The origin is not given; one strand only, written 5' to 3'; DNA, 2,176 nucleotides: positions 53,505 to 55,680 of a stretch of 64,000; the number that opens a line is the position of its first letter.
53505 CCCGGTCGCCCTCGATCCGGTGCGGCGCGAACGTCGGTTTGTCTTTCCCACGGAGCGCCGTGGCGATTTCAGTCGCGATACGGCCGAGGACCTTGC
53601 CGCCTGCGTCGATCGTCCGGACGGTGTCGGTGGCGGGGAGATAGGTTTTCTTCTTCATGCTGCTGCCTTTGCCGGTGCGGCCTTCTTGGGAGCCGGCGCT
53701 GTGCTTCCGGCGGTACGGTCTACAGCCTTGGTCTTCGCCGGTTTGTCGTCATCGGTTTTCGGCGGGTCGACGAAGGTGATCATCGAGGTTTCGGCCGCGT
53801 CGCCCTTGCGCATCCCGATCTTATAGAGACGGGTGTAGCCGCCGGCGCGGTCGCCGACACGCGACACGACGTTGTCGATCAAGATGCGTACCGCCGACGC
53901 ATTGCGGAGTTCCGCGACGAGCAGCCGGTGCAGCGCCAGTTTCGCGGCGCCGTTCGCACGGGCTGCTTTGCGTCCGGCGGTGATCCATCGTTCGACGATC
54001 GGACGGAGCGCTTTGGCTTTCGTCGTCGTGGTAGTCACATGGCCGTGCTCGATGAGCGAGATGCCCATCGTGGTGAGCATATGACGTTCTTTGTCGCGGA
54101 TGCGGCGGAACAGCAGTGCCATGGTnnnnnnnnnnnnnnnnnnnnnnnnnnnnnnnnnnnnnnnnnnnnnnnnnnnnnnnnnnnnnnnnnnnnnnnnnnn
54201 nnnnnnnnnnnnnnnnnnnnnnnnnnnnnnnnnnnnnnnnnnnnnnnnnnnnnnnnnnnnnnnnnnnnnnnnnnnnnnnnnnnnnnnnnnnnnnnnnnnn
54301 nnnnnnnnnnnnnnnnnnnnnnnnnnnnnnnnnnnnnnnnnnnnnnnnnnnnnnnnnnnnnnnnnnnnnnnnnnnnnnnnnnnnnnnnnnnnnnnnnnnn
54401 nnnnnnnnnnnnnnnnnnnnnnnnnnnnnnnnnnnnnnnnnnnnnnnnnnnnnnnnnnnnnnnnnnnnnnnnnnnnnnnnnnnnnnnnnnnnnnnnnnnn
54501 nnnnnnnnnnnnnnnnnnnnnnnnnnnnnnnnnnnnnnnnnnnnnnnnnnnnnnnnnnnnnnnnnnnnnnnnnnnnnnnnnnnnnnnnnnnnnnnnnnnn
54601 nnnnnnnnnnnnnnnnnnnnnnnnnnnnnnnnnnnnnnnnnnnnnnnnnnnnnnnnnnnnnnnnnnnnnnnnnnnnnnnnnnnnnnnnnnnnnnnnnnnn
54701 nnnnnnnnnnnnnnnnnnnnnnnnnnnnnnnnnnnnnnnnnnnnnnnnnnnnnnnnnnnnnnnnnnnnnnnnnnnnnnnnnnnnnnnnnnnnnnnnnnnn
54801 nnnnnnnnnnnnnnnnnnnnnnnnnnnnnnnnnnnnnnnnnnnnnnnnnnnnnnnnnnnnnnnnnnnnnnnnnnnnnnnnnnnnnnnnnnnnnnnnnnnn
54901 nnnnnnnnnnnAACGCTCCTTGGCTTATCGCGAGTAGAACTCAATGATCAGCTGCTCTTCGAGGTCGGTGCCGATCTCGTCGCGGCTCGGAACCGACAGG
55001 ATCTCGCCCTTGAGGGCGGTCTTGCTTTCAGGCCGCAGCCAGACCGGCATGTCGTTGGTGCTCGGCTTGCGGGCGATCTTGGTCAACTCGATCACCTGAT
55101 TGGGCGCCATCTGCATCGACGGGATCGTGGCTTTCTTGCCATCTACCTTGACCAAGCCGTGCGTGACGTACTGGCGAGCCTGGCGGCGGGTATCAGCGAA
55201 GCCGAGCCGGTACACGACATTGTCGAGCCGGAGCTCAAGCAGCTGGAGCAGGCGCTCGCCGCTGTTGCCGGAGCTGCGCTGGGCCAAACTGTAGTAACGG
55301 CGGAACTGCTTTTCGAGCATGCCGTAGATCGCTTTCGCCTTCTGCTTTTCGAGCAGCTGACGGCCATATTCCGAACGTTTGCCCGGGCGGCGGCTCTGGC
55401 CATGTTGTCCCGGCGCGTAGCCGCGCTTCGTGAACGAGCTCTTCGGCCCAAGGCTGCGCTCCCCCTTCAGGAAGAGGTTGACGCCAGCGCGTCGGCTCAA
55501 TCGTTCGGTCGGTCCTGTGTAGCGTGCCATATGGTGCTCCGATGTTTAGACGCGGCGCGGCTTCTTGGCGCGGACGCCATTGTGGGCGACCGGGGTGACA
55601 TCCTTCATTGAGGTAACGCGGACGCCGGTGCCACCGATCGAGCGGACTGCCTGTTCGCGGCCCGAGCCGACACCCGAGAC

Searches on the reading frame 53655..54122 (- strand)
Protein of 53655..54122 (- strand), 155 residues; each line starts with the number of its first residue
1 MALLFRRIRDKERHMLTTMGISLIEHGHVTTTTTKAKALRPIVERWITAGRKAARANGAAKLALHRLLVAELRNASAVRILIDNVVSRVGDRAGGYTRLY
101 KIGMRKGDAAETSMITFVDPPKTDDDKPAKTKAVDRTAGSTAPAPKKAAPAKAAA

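Call 3: search_protein_families(library=pfam, proteins=[window:53655-54122:-], max_evalue=1)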
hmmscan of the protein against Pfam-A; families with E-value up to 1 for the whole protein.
window:53655-54122:- (155 aa): 1 family
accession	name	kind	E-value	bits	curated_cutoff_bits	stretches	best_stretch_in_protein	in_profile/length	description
PF01196.24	Ribosomal_L17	-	1.1e-24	87.6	27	1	15-118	1-97/97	Ribosomal protein L17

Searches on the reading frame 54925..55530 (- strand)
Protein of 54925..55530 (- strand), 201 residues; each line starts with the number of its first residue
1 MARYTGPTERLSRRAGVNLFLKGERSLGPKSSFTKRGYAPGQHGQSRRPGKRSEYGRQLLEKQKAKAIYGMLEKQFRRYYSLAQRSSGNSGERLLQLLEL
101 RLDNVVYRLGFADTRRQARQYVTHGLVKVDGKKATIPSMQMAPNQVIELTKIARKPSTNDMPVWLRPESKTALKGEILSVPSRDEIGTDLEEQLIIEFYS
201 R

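Call 3: search_protein_families(library=pfam, proteins=[window:54925-55530:-], max_evalue=1)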
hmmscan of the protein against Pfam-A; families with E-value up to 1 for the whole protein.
window:54925-55530:- (201 aa): 4 families
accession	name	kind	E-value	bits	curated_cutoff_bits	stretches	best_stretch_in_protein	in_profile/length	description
PF00163.24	Ribosomal_S4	-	1.2e-28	100.1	23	1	3-99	1-95/95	Ribosomal protein S4/S9 N-terminal domain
PF01479.30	S4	-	3.4e-18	65.5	22.8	1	100-147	1-48/48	S4 domain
PF22421.1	SYY_C-terminal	-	0.0035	17.6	27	1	106-147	25-66/83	Tyrosine--tRNA ligase SYY-like C-terminal domain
PF13275.11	S4_2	-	0.032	14.6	24.6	1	109-150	17-58/65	S4 domain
